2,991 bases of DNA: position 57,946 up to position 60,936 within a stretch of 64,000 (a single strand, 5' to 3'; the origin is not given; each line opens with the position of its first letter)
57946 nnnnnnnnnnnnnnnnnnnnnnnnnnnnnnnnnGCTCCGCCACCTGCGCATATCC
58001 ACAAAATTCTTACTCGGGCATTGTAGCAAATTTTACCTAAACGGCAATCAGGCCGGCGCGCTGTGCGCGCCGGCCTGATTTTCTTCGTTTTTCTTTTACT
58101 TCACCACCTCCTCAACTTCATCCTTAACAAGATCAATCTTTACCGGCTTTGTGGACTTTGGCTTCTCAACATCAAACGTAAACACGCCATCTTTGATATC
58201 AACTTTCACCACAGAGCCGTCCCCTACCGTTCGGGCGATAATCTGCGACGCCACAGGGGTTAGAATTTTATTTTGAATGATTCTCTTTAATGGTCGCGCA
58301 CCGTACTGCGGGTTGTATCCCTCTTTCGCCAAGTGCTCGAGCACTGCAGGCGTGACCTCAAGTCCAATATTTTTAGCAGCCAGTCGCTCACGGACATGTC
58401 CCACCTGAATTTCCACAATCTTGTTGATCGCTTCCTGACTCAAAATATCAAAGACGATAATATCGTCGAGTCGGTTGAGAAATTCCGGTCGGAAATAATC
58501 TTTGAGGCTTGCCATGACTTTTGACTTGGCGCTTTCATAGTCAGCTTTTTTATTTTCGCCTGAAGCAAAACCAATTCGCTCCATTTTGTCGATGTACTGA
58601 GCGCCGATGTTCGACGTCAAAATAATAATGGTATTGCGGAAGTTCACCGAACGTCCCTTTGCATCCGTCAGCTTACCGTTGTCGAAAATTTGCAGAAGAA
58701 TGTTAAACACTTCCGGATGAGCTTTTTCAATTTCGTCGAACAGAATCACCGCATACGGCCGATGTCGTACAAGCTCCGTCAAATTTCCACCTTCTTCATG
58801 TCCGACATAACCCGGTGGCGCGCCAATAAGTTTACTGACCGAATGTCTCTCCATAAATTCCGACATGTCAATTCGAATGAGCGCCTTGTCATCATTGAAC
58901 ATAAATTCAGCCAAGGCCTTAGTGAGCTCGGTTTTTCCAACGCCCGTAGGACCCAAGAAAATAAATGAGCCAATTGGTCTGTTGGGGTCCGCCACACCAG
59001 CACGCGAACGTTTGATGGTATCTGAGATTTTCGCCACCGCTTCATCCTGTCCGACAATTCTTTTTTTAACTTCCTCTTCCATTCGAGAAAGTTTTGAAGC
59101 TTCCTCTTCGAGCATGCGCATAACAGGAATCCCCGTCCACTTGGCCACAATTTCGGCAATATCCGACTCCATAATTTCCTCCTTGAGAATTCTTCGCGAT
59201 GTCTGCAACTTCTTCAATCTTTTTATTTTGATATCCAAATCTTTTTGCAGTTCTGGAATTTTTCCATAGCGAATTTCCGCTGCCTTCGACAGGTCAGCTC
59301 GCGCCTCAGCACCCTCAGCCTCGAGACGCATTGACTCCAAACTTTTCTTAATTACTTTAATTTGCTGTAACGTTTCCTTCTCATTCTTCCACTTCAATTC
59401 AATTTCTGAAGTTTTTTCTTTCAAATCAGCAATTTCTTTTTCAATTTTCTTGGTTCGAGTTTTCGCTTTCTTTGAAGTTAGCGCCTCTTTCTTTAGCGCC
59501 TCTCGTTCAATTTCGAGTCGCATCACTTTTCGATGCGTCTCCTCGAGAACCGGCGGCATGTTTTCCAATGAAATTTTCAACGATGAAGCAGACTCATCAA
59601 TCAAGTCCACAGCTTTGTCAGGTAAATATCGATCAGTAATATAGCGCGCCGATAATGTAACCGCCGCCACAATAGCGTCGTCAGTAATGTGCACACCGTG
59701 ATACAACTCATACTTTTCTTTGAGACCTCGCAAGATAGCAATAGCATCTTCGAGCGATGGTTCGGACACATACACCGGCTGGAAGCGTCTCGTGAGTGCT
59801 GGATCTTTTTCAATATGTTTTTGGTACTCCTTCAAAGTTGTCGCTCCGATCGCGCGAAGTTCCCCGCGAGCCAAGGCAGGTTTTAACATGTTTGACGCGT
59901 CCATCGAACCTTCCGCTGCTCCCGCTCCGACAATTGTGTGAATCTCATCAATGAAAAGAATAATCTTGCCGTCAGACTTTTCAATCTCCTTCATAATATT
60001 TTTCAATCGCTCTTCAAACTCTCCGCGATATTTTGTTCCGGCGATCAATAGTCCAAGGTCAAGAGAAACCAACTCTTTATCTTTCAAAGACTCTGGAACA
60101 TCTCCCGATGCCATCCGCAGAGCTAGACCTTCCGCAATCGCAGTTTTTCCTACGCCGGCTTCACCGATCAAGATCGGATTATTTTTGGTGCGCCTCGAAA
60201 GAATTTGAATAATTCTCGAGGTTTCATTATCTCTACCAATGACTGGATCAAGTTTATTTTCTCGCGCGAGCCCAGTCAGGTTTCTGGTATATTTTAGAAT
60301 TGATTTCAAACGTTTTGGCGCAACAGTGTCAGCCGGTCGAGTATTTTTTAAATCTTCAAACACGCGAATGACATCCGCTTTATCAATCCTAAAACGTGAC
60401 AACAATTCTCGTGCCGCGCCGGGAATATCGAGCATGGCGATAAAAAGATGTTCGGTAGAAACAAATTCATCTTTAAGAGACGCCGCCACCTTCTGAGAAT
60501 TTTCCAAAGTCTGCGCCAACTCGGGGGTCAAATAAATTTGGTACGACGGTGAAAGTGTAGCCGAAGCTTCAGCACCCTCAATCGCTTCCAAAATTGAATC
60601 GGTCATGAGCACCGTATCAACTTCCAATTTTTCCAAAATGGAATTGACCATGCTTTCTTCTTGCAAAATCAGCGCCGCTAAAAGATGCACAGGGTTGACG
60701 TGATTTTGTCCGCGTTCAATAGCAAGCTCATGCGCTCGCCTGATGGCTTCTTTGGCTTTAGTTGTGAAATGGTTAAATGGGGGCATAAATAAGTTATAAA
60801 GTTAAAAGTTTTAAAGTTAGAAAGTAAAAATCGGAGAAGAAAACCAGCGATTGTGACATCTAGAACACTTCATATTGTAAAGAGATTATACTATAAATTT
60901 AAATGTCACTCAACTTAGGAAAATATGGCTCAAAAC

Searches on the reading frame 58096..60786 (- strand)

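Call 77: search_protein_families(library=pfam, proteins=[window:58096-60786:-], max_evalue=0.001)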
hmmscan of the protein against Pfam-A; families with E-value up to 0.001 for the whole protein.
window:58096-60786:- (896 aa): 18 families
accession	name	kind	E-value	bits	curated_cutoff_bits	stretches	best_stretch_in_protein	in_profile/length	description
PF07724.20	AAA_2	-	2.5e-70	236.3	27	1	603-776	1-166/166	AAA domain (Cdc48 subfamily)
PF17871.7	AAA_lid_9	-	3e-32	111.1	22.8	1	344-445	1-102/104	AAA lid domain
PF10431.15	ClpB_D2-small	-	2.6e-27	95.1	21.9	1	782-862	1-81/81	C-terminal, D2-small domain, of ClpB protein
PF00004.35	AAA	-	1e-23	84.6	21.2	2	205-336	2-124/131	ATPase family associated with various cellular activities (AAA)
PF02861.25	Clp_N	-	1.1e-19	70.8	20.7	2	97-145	1-50/53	Clp amino terminal domain, pathogenicity island component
PF07728.20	AAA_5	-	4.2e-15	56.4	22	1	608-726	2-122/139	AAA domain (dynein-related subfamily)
PF13401.12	AAA_22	-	3.3e-10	40.8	27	1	607-704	7-113/130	AAA domain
PF13191.12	AAA_16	-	8.7e-10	39.8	32.6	1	182-223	2-46/167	AAA ATPase domain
PF00158.32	Sigma54_activat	-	5.6e-08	33.1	20.2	1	607-714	24-130/168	Sigma-54 interaction domain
PF13173.12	AAA_14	-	5.8e-06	26.8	27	0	609-704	6-88/129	AAA domain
PF20720.3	nSTAND3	-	6.2e-06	26.4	27.2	0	200-227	16-43/155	Novel STAND NTPase 3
PF05729.18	NACHT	-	4.3e-05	23.8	26.7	0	205-232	4-31/167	NACHT domain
PF12775.13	AAA_7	-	6.6e-05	22.9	25.8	0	608-654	36-82/181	P-loop containing dynein motor region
PF01695.23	IstB_IS21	-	0.0001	22.4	24.1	0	199-224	90-115/238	IstB-like ATP binding protein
PF05496.18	RuvB_N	-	0.0003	21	27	0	577-629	9-57/159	Holliday junction DNA helicase RuvB P-loop domain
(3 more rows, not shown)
